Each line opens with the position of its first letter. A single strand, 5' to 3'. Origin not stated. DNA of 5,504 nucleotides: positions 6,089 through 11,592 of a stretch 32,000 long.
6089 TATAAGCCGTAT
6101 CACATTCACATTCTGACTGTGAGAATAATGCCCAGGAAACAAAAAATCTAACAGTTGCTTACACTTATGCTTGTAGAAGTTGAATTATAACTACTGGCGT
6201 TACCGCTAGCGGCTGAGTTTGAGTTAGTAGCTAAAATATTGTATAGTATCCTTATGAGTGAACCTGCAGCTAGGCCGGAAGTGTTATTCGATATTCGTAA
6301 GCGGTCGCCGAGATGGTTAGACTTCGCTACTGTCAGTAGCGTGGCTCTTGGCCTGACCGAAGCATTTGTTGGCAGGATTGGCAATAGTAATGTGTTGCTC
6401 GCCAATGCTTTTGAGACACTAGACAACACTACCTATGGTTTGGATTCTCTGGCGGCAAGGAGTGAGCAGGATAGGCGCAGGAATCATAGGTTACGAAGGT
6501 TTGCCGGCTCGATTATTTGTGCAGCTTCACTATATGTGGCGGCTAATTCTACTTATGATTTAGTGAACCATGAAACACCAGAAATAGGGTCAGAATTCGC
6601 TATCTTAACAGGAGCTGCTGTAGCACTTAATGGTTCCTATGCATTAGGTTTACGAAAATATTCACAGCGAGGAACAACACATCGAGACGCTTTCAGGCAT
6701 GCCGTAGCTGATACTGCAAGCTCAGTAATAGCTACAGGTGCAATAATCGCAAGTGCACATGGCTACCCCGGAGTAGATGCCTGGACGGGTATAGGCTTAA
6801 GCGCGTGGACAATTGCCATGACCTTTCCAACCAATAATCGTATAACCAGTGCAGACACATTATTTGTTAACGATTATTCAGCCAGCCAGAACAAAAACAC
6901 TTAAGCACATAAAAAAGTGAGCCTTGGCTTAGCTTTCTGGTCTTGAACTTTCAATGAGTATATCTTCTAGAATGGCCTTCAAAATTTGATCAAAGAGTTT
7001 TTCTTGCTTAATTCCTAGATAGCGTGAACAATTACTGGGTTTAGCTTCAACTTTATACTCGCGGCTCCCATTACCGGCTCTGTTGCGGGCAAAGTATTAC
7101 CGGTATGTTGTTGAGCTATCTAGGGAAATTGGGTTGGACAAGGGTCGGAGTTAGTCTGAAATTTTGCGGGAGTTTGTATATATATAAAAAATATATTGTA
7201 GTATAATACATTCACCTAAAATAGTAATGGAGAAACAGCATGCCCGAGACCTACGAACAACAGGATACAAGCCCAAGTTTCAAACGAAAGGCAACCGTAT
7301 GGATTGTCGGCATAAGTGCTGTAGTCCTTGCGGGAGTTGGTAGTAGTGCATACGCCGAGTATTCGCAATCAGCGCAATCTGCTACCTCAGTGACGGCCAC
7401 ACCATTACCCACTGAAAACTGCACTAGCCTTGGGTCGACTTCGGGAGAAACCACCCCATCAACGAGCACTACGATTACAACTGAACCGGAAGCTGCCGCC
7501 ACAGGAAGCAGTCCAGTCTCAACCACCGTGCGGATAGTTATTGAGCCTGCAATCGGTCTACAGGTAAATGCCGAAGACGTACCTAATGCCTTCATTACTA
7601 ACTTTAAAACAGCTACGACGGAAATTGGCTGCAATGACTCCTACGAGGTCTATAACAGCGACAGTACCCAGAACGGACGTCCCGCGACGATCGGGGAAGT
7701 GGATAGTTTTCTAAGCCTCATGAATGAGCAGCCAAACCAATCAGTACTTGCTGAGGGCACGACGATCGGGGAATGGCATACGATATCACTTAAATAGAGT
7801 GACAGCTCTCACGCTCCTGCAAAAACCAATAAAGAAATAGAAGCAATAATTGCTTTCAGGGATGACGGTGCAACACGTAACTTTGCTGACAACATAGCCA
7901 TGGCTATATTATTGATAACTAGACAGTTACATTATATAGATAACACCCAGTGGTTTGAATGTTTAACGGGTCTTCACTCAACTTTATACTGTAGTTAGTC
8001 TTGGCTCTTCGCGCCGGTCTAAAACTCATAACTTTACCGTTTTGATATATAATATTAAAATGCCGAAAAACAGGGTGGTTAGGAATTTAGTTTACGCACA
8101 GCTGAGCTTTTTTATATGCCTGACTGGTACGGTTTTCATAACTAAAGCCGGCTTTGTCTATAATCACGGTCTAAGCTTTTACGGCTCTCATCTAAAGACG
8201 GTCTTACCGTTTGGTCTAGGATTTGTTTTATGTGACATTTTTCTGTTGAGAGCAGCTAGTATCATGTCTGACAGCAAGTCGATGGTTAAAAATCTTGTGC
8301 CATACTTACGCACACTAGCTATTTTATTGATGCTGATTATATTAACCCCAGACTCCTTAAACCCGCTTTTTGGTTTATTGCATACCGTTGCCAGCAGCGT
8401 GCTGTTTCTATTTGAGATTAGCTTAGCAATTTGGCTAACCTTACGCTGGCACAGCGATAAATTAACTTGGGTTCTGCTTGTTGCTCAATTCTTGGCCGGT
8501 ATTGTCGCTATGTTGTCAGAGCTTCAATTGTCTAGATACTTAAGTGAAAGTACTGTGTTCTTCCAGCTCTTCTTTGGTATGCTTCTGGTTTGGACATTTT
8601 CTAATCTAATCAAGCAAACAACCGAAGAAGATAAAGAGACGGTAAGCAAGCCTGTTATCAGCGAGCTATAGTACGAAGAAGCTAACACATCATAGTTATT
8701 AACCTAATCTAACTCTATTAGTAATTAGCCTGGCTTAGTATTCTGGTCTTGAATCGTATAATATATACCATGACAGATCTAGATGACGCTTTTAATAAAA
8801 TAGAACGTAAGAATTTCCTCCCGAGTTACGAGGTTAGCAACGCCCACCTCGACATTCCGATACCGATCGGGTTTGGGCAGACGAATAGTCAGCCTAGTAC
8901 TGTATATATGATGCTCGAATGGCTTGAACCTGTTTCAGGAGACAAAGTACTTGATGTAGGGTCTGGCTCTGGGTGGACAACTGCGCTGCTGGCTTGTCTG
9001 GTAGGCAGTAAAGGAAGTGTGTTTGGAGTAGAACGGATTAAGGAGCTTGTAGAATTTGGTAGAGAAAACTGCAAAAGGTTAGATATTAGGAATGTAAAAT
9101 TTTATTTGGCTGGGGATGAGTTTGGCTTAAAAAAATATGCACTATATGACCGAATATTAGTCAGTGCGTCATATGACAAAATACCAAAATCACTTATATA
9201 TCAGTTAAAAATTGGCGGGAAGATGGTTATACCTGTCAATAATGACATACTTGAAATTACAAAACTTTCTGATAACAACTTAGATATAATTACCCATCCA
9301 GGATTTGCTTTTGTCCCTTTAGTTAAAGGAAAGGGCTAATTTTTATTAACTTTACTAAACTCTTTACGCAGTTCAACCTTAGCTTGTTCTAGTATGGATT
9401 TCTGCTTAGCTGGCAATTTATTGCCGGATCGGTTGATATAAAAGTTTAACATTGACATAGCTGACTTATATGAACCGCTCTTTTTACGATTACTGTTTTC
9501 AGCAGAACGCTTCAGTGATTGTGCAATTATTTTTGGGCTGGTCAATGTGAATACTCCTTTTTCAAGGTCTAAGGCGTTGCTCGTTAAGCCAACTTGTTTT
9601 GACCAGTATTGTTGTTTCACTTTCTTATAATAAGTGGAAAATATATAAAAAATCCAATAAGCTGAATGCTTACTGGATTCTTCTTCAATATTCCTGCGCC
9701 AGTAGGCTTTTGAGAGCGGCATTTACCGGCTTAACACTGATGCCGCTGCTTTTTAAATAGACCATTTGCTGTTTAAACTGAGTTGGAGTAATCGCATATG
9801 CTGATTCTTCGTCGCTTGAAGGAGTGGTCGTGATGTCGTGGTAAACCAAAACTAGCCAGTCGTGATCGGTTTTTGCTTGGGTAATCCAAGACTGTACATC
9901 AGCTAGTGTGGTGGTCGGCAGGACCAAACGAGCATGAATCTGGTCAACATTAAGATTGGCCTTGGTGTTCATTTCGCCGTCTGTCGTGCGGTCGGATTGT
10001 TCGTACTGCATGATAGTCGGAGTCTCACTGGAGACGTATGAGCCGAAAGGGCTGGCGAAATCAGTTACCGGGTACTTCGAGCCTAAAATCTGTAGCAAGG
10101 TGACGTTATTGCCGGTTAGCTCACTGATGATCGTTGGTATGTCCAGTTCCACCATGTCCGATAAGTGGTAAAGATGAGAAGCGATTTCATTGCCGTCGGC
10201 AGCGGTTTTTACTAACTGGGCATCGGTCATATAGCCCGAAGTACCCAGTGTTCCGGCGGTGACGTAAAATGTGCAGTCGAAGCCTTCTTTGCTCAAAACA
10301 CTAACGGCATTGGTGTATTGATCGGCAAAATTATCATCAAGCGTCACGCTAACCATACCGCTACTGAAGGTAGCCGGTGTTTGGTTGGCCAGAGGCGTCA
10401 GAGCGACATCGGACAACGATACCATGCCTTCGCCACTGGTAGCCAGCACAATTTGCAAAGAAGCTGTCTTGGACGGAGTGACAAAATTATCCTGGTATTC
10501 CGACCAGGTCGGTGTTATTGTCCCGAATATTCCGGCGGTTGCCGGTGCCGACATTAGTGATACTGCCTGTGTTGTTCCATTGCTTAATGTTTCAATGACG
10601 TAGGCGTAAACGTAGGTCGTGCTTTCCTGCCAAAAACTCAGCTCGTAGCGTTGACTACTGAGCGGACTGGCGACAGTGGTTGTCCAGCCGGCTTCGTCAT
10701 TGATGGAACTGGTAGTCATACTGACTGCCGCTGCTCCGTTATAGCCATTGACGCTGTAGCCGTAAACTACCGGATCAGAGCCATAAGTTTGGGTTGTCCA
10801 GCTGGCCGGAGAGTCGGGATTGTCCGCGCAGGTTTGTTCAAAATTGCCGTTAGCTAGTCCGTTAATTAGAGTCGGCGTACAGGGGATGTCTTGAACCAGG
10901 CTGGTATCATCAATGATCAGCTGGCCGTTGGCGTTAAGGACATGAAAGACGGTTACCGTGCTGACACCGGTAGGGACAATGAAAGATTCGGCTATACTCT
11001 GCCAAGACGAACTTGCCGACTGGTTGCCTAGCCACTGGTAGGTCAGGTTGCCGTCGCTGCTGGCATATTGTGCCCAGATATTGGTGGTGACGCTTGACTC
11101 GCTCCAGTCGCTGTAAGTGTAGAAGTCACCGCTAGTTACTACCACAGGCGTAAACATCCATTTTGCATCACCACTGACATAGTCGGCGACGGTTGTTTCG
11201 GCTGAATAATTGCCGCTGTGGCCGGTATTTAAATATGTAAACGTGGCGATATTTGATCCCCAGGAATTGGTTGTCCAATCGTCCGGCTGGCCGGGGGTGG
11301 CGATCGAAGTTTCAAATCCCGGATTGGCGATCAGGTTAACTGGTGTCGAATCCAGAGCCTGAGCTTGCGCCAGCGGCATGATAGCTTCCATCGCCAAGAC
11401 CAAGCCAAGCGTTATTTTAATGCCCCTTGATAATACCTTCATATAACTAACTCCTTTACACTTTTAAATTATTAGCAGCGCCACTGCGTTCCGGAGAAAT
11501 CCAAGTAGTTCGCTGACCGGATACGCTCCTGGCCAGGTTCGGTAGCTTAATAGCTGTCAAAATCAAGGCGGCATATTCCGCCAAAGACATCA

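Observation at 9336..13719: Sortase embedded in an exopolysaccharide synthase/deacetylase operon headed by a tiny sorting-signal-only protein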

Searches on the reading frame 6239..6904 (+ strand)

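Call 79: search_protein_families(library=pfam, proteins=[window:6239-6904:+], max_evalue=0.001)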
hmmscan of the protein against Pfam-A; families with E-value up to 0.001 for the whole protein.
window:6239-6904:+ (221 aa): 1 family
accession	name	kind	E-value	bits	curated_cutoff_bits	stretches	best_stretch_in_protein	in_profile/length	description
PF01545.26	Cation_efflux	-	4.4e-06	27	26.6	1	31-197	5-188/198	Cation efflux family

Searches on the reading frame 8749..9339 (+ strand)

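Call 3: search_protein_families(library=pfam, proteins=[window:8749-9339:+], max_evalue=0.1)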
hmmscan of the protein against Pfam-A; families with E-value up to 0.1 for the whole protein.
window:8749-9339:+ (196 aa): 14 families
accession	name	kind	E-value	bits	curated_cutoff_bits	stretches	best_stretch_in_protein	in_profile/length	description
PF01135.25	PCMT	-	1.6e-49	169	20.3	1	10-195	20-209/210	Protein-L-isoaspartate(D-aspartate) O-methyltransferase (PCMT)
PF13847.12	Methyltransf_31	-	6e-12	45.9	27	1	63-129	3-68/145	Methyltransferase domain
PF01189.24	Methyltr_RsmB-F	-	1.1e-06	28.9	27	1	58-140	3-87/199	16S rRNA methyltransferase RsmB/F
PF13649.12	Methyltransf_25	-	5e-06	27.6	27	1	67-121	1-53/97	Methyltransferase domain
PF01209.24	Ubie_methyltran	-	0.00028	20.7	20.1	1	61-139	45-123/233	ubiE/COQ5 methyltransferase family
PF01269.23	Fibrillarin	-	0.0016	18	27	1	62-100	70-108/227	Fibrillarin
PF08241.18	Methyltransf_11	-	0.0027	18.8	21.2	1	68-118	1-46/95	Methyltransferase domain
PF06325.19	PrmA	-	0.0035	17.3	22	1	50-123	146-220/296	Ribosomal protein L11 methyltransferase (PrmA)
PF02527.21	GidB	-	0.0081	16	27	1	59-118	42-102/184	rRNA small subunit methyltransferase G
PF05175.20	MTS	-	0.033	14.3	23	1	54-119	22-86/170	Methyltransferase small domain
PF08123.19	DOT1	-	0.059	13.3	23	0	49-112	28-90/205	Histone methylation protein DOT1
PF08704.16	GCD14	-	0.076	13.1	26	0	54-114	31-91/247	tRNA methyltransferase complex GCD14 subunit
PF13679.12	Methyltransf_32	-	0.089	13.2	27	0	63-118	25-84/143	Methyltransferase domain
PF02390.23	Methyltransf_4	-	0.09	12.7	24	0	67-118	5-55/173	Putative methyltransferase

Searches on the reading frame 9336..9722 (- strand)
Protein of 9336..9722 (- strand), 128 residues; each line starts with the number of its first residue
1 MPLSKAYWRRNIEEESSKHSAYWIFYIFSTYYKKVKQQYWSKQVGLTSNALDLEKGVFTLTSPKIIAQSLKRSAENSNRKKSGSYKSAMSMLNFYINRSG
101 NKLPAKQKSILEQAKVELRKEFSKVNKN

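Call 3: search_protein_families(library=pfam, proteins=[window:9336-9722:-], max_evalue=0.1)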
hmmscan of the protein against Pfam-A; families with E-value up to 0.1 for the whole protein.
window:9336-9722:- (128 aa): 1 family
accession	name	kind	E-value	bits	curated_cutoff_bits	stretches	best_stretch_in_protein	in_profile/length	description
PF11373.13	DUF3175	-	5.9e-37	126.2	27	1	39-124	1-86/86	Protein of unknown function (DUF3175)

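Call 4: search_protein_families(library=ncbifam, proteins=[window:9336-9722:-], max_evalue=0.1)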
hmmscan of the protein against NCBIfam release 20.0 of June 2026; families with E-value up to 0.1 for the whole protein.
window:9336-9722:- (128 aa): 0 families

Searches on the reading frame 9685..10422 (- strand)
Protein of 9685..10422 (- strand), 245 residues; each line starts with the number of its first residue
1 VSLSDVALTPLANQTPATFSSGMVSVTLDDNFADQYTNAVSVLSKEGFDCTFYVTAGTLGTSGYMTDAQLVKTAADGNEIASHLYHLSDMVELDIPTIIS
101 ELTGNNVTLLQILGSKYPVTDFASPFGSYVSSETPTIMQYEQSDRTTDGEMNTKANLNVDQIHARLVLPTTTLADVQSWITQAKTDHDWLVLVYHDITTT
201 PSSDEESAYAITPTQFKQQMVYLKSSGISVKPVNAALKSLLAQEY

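Call 57: search_protein_families(library=pfam, proteins=[window:9685-10422:-], max_evalue=1)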
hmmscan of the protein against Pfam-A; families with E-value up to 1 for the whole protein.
window:9685-10422:- (245 aa): 1 family
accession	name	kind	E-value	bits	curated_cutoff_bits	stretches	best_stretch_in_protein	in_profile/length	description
PF01522.26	Polysacc_deac_1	-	6e-12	46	23.1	1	20-130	5-109/124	Polysaccharide deacetylase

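Call 66: search_solved_structures(query=window:9685-10422:-, max_evalue=0.01, show_alignments=2)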
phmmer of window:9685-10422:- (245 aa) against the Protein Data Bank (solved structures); distinct sequences matched with E-value up to 0.01: 0.

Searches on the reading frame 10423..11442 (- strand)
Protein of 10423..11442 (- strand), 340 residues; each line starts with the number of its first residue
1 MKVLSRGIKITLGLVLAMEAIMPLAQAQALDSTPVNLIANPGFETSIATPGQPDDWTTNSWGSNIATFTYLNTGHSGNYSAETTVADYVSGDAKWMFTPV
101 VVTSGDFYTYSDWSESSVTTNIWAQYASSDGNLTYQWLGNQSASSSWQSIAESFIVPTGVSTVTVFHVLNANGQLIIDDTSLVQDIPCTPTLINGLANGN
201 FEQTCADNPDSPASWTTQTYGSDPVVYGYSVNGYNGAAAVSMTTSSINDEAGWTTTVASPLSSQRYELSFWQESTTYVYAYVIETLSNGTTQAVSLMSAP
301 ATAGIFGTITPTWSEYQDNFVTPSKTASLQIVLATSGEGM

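Call 57: search_protein_families(library=pfam, proteins=[window:10423-11442:-], max_evalue=1)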
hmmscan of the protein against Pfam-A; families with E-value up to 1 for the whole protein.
window:10423-11442:- (340 aa): 0 families

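Call 65: search_solved_structures(query=window:10423-11370:-, max_evalue=10, show_alignments=2)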
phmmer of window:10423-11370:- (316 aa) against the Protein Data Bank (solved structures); distinct sequences matched with E-value up to 10: 0.

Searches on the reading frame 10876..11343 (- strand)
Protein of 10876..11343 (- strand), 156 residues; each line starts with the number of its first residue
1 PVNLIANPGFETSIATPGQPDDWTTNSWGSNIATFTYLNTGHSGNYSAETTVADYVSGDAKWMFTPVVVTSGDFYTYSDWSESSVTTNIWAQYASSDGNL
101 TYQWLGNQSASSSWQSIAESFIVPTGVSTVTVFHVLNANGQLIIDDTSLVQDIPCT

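Call 83: search_solved_structures(query=A6, max_evalue=10, show_alignments=1)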
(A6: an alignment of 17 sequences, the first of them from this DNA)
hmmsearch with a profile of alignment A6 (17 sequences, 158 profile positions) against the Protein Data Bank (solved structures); distinct sequences matched with E-value up to 10: 14.
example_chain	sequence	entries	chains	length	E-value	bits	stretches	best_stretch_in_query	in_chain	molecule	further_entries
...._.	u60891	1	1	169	0.00037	23.5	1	2-155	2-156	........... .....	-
3oeb_A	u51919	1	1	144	0.0048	19.9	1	2-154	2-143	S-layer associated multidomain endoglucanase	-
3oea_A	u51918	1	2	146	0.0051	19.8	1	2-154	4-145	S-layer associated multidomain endoglucanase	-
2zey_A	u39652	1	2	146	0.0058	19.7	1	2-154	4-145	S-layer associated multidomain endoglucanase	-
2zew_A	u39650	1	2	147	0.0059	19.6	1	2-154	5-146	S-layer associated multidomain endoglucanase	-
2zex_A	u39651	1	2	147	0.0059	19.6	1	2-154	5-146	S-layer associated multidomain endoglucanase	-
4mgq_A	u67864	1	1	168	0.082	15.9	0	2-28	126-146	Glycosyl hydrolase family 10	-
5w6h_A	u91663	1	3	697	0.11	15.5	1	10-106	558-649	tailspike protein 4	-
8ydl_A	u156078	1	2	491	0.18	14.8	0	52-78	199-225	Fusion glycoprotein F2, F1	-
2npl_X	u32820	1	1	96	0.21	14.6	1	15-70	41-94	Coxsackievirus and Adenovirus Receptor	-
3it8_D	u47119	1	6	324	0.46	13.5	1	56-112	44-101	2L protein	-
6fwx_A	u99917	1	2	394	0.53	13.3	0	52-79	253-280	Titin,Titin,Titin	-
7vxz_E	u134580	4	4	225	0.57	13.2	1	15-71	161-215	Coxsackievirus and adenovirus receptor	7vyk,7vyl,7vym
7w14_E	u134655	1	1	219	0.6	13.1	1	15-70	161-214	Coxsackievirus and adenovirus receptor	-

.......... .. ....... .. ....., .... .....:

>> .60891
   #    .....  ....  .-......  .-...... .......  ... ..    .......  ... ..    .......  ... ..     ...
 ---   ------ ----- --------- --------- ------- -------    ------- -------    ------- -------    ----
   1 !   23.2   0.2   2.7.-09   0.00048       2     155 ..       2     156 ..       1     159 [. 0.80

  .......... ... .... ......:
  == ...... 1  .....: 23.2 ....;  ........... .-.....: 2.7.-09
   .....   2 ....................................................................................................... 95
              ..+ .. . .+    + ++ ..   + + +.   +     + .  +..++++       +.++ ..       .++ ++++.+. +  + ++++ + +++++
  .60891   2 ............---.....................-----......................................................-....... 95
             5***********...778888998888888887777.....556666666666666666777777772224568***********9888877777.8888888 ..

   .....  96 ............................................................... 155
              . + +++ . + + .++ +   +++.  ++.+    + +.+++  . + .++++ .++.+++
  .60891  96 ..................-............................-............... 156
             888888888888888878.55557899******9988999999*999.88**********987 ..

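Call 84: search_protein_families(library=pfam, alignment_id=A6, max_evalue=1)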
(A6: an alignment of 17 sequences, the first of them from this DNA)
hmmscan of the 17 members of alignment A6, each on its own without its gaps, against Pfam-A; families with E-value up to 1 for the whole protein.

A. member 1, seq(156 aa): 0 families

B. families by the number of members that match (of 17 scanned): 6 families
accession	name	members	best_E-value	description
PF02018.23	CBM_4_9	5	2.9e-06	Carbohydrate binding domain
PF22671.1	Gp18_domIII_N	1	0.043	Tail sheath protein Gp18 domain III N-terminal region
PF23167.1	DUF7057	1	0.052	Domain of unknown function (DUF7057)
PF12551.13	PHBC_N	1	0.06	Poly-beta-hydroxybutyrate polymerase N terminal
PF05660.16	DUF807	1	0.068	Coxiella burnetii protein of unknown function (DUF807)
PF04829.18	PT-VENN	1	0.45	Pre-toxin domain with VENN motif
